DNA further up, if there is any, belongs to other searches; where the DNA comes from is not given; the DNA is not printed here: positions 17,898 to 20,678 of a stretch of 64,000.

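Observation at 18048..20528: Orphan 826-aa island protein with zinc ribbon plus PD-(D/E)xK-like C-terminus: candidate undescribed nuclease/defence module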

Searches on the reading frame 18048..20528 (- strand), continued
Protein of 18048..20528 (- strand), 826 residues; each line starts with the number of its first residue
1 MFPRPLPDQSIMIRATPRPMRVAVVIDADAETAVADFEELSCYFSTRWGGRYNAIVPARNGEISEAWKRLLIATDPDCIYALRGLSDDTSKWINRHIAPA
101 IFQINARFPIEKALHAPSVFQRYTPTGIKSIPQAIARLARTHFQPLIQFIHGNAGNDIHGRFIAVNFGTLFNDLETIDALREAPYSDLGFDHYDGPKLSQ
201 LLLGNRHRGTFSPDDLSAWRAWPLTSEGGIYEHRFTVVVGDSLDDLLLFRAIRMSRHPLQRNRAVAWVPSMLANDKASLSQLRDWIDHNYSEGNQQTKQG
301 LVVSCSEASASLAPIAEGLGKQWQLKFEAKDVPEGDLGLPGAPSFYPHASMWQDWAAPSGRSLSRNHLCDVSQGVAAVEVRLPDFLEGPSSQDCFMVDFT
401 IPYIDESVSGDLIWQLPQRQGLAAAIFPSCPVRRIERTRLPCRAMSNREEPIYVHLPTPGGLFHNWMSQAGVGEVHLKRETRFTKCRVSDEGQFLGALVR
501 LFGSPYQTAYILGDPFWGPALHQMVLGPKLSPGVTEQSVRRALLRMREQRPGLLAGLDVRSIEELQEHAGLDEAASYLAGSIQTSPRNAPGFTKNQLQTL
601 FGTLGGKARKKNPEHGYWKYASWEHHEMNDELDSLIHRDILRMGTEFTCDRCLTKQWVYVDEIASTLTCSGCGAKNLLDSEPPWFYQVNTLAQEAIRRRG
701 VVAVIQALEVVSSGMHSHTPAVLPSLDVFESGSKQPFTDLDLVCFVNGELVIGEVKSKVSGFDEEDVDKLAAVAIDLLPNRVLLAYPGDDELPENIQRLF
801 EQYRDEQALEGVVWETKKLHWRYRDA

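Call 36: list_cluster_members(proteins=[P0006, P0007, P0009, P0013, P0021, P0038, P0054, P0071, P0099, P0141])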
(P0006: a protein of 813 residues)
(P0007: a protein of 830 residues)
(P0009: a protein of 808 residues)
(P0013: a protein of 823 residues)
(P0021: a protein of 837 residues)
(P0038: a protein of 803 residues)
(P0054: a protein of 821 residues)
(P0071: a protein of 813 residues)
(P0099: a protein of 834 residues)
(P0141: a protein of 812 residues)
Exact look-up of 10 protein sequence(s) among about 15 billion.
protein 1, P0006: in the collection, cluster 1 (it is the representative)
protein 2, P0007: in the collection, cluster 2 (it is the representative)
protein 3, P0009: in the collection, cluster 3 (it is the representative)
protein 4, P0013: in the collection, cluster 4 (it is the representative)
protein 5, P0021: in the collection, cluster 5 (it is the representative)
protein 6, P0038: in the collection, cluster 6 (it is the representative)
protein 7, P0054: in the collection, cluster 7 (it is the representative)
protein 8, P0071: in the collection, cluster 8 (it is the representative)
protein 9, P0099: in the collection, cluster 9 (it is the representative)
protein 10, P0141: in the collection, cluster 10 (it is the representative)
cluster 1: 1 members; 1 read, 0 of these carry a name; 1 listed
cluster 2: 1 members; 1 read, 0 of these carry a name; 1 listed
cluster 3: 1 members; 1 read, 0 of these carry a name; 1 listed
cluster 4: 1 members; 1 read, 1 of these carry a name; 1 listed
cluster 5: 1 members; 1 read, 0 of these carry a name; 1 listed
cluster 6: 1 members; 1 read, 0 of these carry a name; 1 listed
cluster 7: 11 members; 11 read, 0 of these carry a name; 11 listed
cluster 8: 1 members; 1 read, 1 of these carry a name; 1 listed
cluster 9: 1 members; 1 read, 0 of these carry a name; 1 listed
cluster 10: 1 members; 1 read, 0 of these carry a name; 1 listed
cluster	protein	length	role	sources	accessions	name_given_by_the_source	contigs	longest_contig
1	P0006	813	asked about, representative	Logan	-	-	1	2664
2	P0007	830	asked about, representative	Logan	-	-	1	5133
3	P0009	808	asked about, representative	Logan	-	-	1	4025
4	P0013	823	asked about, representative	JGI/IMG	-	hypothetical protein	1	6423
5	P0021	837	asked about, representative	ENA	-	-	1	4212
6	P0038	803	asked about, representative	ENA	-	-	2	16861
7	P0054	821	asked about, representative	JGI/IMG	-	-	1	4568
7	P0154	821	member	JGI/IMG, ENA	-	-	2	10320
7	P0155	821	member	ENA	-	-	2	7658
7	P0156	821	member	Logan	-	-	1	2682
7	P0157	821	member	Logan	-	-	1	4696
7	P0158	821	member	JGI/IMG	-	-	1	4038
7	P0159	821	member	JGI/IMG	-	-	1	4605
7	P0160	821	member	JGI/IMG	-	-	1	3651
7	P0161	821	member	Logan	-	-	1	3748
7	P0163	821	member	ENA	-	-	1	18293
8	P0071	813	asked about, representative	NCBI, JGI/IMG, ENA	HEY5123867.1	MAG TPA: hypothetical protein VIK14_09050 [Ignavibacteria bacterium]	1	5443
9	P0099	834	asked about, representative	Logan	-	-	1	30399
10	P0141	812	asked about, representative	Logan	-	-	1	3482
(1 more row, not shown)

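Call 37: predict_structure(alignment_id=A3)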
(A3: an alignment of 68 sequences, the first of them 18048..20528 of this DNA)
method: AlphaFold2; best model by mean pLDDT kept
length: 826 residues; sequences in the alignment: 68
mean_pLDDT: 87.9   pTM: 0.87
mean pLDDT of the five models: 87.9, 86.5, 85.8, 85.4, 85.2
residues with pLDDT >= 90: 569; 70-90: 163; 50-70: 75; < 50: 19
segments of 3 or more residues with pLDDT < 50: 109-119, 530-533
pLDDT, mean of each block of 10 residues (from residue 1): 75 96 97 95 95 96 95 94 94 94 73 45 87 89 88 94 96 92 94 92 83 93 82 94 97 80 89 96 90 73 96 96 87 89 71 61 92 96 85 92 81 91 94 94 88 95 91 66 94 92 90 93 79 62 80 61 67 76 61 95 94 90 86 94 95 93 94 95 94 87 94 71 96 97 94 97 97 96 96 98 96 96 67
secondary structure, 60 per line:
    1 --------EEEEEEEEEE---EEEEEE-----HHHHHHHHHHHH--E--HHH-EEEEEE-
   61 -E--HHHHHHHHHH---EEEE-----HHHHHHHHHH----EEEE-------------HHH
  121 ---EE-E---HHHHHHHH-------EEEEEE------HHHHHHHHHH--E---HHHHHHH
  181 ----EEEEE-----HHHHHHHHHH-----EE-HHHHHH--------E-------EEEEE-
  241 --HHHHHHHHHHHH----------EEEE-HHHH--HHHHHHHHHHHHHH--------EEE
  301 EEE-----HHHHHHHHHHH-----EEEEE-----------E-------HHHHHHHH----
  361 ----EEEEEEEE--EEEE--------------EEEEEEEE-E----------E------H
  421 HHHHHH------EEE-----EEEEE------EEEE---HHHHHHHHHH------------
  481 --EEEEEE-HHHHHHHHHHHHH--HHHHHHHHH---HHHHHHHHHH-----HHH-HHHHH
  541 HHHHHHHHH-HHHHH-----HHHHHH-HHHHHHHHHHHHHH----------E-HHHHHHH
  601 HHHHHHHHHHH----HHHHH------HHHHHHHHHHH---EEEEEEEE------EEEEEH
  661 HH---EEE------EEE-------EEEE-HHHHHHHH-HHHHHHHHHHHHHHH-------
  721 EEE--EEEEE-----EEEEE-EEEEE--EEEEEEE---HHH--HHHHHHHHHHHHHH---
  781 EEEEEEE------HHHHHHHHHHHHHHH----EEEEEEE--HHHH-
elements in order (helices of 4 or more, strands of 3 or more residues): E9-18 E22-27 H33-44 E54-59 H65-74 E78-81 H87-96 E101-104 H131-138 E146-151 H158-167 H174-180 E185-189 H195-204 H213-218 E235-239 H243-254 E265-268 H270-273 H276-289 E298-303 H309-319 E325-329 H349-356 E365-372 E375-378 E393-400 H420-426 E433-435 E441-445 E452-455 H459-468 E483-488 H490-502 H505-513 H517-526 H536-549 H551-555 H561-566 H568-581 H594-611 H616-620 H627-637 E641-648 E655-659 E666-668 E675-677 E685-688 H690-697 H699-713 E721-723 E726-730 E736-740 E742-746 E749-755 H764-777 E781-787 H794-808 E813-819 H822-825
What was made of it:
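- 20214..20504 (-): Residues 9-105: N-terminal strand plus a (beta-alpha)4 Rossmann-like domain A. It carries the invariant residues R18, W48-G49-G50, D75-P-D77 and P99. AF2 secondary structure, pLDDT mostly above 90 (call 37).
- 19539..19832 (-): Residues 233-330: second (beta-alpha)4 Rossmann-like domain B (FTVVVGD...; G240 is near-invariant). AF2 secondary structure (call 37).
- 18465..18608 (-): Residues 641-688: four-Cys zinc ribbon (C649, C652, C669, C672). Predicted beta-hairpins (call 37).
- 18051..18464 (-): Residues 689-826: PD-(D/E)xK-type nuclease domain (D739, D741, E754, K756). Alpha(699-713)-beta-beta-beta-alpha-beta topology (call 37).
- On PD-(D/E)xK nuclease superfamily: AF2 model with pLDDT above 90 in this region: H699-713, E726-730, E742-746, E749-755, H764-777, E781-787 (call 37).
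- On Zinc ribbon: Hairpins E641-648/E655-659 and E666-668/E675-677 (call 37).
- Checked: Both 'Rossmann-like strand starts' are first strands of predicted (beta-alpha)4 units (call 37).
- The AF2 model (pLDDT 87.9, pTM 0.87) gives the alpha-beta-beta-beta-alpha-beta core, with D741 at the start of strand 2 and ExK in strand 3 (call 37).
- Tried and rejected: It was replaced by the 68-sequence run (call 37).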

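Call 39: fold_search(model_id=the predicted structure, library=pdb)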
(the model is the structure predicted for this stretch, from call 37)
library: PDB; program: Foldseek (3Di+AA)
matches with E <= 10: 653; with E <= 0.001: 0
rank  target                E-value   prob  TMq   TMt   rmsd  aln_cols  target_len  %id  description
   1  1xmx                  3.1e-03  0.99  0.12  0.23  12.0       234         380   14  Crystal structure of protein VC1899 from Vibrio cholerae (released 2004-11-16)
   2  3l8c_B                4.3e-03  0.15  0.08  0.12  19.7       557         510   10  Structure of probable D-alanine--poly(phosphoribitol) ligase subunit-1 from Streptococcus pyogenes (released 2010-01-19)
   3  3wvn_B                1.6e-02  0.47  0.09  0.17  12.7       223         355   13  Complex structure of VinN with L-aspartate (released 2014-10-01)
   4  3e7w                  1.6e-02  0.18  0.10  0.15  18.6       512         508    8  Crystal structure of DLTA: Implications for the reaction mechanism of non-ribosomal peptide synthetase (NRPS) adenylatio (released 2008-09-09)
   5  3l8c_A                2.6e-02  0.12  0.09  0.14  19.9       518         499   10  Structure of probable D-alanine--poly(phosphoribitol) ligase subunit-1 from Streptococcus pyogenes (released 2010-01-19)
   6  8s02_B                2.9e-02  0.15  0.10  0.18  16.5       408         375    9  BzdNO-benzoyl-CoA complex (released 2025-03-05)
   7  3kxl_A                3.1e-02  0.14  0.09  0.18  16.6       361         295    9  crystal structure of SsGBP mutation variant G235S (released 2010-05-26)
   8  8bao_B                3.6e-02  0.75  0.12  0.23  13.2       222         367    8  Dysgonamonadaceae bacterium CRISPR ancillary nuclease 2 (released 2022-11-30)
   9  5g1o_A                6.0e-02  0.21  0.08  0.17  12.7       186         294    6  Aspartate transcarbamoylase domain of human CAD in apo form (released 2016-06-22)
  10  3o3o_A                6.3e-02  0.10  0.10  0.16  16.7       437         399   11  (R)-2-hydroxyisocaproyl-CoA dehydratase in complex with (R)-2-hydroxyisocaproate (released 2011-03-16)
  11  7tmd_C                7.9e-02  0.11  0.08  0.16  18.1       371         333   10  Crystal structure of Ornithine carbamoyltransferase from Klebsiella pneumoniae (released 2022-02-02)
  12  3upd                  7.9e-02  0.10  0.08  0.15  15.2       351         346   10  2.9 Angstrom Crystal Structure of Ornithine Carbamoyltransferase (ArgF) from Vibrio vulnificus (released 2011-12-07)
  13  7e8r                  8.3e-02  0.95  0.11  0.24   5.3       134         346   16  EcoT38I restriction endonuclease (released 2022-03-02)
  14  3kxi                  8.8e-02  0.13  0.11  0.20  14.0       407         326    8  crystal structure of SsGBP and GDP complex (released 2010-05-26)
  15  7xjt_C                9.8e-02  0.13  0.08  0.17  16.1       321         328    9  Catabolic ornithine carbamoyltransferases (OTCs) from Psychrobacter sp. PAMC 21119 (released 2022-08-31)
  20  8bao_A                1.3e-01  0.72  0.12  0.24   9.2       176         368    6  Dysgonamonadaceae bacterium CRISPR ancillary nuclease 2 (released 2022-11-30)
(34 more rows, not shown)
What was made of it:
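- Closest known: Can2 / Card1 / VC1899. Same: It is the best structural match to the model (1xmx prob 0.99; 8bao 0.75; call 39).
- Closest known: Stand-alone restriction endonucleases. Same: Fold match with prob 0.95 and rmsd 5.3 A over 134 columns (call 39).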

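Call 40: find_encoding_contigs(protein=P0099, flank=10000, max_places=2)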
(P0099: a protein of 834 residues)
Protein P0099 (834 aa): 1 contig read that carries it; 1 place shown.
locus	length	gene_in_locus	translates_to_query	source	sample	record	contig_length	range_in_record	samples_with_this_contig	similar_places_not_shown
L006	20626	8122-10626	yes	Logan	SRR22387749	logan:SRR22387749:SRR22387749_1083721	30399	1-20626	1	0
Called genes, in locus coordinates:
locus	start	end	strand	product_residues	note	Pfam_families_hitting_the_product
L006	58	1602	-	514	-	PF00239:Resolvase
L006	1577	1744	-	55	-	-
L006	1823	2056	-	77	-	-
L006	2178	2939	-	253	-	-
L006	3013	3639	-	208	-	-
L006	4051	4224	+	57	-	-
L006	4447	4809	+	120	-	-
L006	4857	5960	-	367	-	-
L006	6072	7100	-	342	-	-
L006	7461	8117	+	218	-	-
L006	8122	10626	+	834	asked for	-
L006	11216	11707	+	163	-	-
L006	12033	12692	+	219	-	-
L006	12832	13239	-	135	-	-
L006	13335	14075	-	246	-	-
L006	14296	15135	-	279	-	-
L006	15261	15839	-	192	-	-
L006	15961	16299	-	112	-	-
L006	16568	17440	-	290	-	-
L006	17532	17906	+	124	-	PF06803:DUF1232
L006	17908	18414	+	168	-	-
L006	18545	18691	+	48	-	-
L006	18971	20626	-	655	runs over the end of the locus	PF04055:Radical_SAM (weak)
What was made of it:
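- L006 has a serine recombinase (call 40).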

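Call 41: find_encoding_contigs(protein=P0038, flank=10000, max_places=2)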
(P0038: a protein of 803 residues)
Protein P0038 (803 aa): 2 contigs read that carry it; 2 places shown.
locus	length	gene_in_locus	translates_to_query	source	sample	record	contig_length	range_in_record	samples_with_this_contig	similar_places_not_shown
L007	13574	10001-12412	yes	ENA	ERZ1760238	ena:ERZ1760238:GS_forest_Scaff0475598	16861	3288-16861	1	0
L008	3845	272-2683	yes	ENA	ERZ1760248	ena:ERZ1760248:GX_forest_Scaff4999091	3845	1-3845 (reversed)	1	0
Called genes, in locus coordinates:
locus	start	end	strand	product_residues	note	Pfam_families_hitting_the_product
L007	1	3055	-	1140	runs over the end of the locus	PF02811:PHP, PF07733:DNA_pol3_alpha, PF17657:DNA_pol3_finger, PF14579:HHH_6, PF01336:tRNA_anti-codon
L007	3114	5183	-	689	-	PF01551:Peptidase_M23 (faint)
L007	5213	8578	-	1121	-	PF00082:Peptidase_S8, PF13517:FG-GAP_3 (faint), PF13860:FlgD_ig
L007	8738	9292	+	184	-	PF00156:Pribosyltran (weak)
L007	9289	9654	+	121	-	-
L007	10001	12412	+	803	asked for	-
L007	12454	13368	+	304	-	-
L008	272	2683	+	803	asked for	-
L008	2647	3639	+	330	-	-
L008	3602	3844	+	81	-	?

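Call 42: find_encoding_contigs(protein=P0163, flank=10000, max_places=2)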
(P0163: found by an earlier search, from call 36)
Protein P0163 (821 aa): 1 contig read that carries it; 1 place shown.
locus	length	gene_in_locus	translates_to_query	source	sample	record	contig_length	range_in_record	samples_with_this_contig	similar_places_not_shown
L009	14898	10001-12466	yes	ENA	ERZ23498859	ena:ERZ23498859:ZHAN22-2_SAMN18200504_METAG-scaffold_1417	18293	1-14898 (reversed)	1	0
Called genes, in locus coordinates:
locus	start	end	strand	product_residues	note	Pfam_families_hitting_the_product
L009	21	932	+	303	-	PF25063:ARM_TT21_C (faint), PF13424:TPR_12 (faint), PF13431:TPR_17 (faint), PF21033:RMD1-3 (faint), PF13174:TPR_6 (faint), PF00515:TPR_1, PF07719:TPR_2 (weak), PF13414:TPR_11, +4 more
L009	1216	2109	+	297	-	PF08445:FR47 (faint), PF00583:Acetyltransf_1, PF13302:Acetyltransf_3 (weak), PF13673:Acetyltransf_10, PF13420:Acetyltransf_4 (weak), PF13508:Acetyltransf_7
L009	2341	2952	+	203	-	PF13749:HATPase_c_4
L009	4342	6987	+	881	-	PF01555:N6_N4_Mtase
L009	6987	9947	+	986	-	PF04851:ResIII, PF00270:DEAD (weak), PF18766:SWI2_SNF2, PF27151:YagJ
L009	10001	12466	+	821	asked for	-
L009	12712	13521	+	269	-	PF14355:Abi_C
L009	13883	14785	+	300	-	PF17419:MauJ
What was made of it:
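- Type III R-M plus Abi_C (call 42).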

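Call 52: search_protein_families(library=pfam, proteins=[L007:12376-13368:+], max_evalue=0.01)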
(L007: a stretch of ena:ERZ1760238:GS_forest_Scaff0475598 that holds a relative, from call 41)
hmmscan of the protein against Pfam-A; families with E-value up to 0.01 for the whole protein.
L007:12376-13368:+ (330 aa): 0 families

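Call 55: search_protein_families(library=padloc, alignment_id=A6, max_evalue=0.00001)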
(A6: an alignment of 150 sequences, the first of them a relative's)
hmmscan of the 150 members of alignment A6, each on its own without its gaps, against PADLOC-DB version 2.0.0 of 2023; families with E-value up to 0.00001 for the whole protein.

A. member 1, L001:10-399:+ (129 aa): 0 families

B. families by the number of members that match (of 150 scanned): 185 families (the first 25 are shown)
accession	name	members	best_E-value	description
PDLC03596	REase_MTase_IIG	2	1.7e-184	Type IIG restriction enzyme-methyltransferase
PDLC03601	REase_MTase_IIG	2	5.8e-118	Type IIG restriction enzyme-methyltransferase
PDLC03612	REase_MTase_IIG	2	1e-98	Type IIG restriction enzyme-methyltransferase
PDLC03609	REase_MTase_IIG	2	1.6e-58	Type IIG restriction enzyme-methyltransferase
PDLC03629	REase_MTase_IIG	2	2.1e-37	Type IIG restriction enzyme-methyltransferase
PDLC03604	REase_MTase_IIG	2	9.7e-34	Type IIG restriction enzyme-methyltransferase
PDLC02643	DrmMI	2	4e-32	DrmMI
PDLC03628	REase_MTase_IIG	2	9.3e-28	Type IIG restriction enzyme-methyltransferase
PDLC03313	MTase_II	2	7.4e-26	Type II methyltransferase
PDLC03335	MTase_II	2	2.4e-24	Type II methyltransferase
PDLC03226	MTase_II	2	9e-23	Type II methyltransferase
PDLC02529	PglX|PglXI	2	1.6e-19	PglX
PDLC03630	REase_MTase_IIG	2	7.2e-19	Type IIG restriction enzyme-methyltransferase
PDLC03235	MTase_II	2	1.7e-18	Type II methyltransferase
PDLC02638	DrmMI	2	2.5e-18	DrmMI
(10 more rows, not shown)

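Call 56: search_protein_families(library=pfam, alignment_id=A6, max_evalue=0.00001)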
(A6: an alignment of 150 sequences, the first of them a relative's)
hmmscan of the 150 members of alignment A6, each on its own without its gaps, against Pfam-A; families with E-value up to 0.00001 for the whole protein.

A. member 1, L001:10-399:+ (129 aa): 0 families

B. families by the number of members that match (of 150 scanned): 112 families (the first 25 are shown)
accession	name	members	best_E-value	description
PF01637.24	ATPase_2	4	2.4e-13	ATPase domain predominantly from Archaea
PF13173.12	AAA_14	4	9e-09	AAA domain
PF13507.12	GATase_5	3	5e-83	CobB/CobQ-like glutamine amidotransferase domain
PF02769.27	AIRS_C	3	1.4e-44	AIR synthase related protein, C-terminal domain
PF07669.17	Eco57I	2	4e-42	Eco57I restriction-modification methylase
PF00266.25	Aminotran_5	2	1.8e-39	Aminotransferase class-V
PF13191.12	AAA_16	2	8.1e-15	AAA ATPase domain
PF14022.11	DUF4238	2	4.5e-14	Protein of unknown function (DUF4238)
PF18962.6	Por_Secre_tail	2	1.2e-09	Secretion system C-terminal sorting domain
PF12950.13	TaqI_C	2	1.7e-08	TaqI-like C-terminal specificity domain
PF13310.11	Virulence_RhuM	1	8.1e-107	Virulence protein RhuM family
PF01808.24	AICARFT_IMPCHas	1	3e-94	AICARFT/IMPCHase bienzyme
PF04961.17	FTCD_C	1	9.5e-66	Formiminotransferase-cyclodeaminase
PF02882.25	THF_DHG_CYH_C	1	8.5e-65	Tetrahydrofolate dehydrogenase/cyclohydrolase, NAD(P)-binding domain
PF00144.29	Beta-lactamase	1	5.2e-64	Beta-lactamase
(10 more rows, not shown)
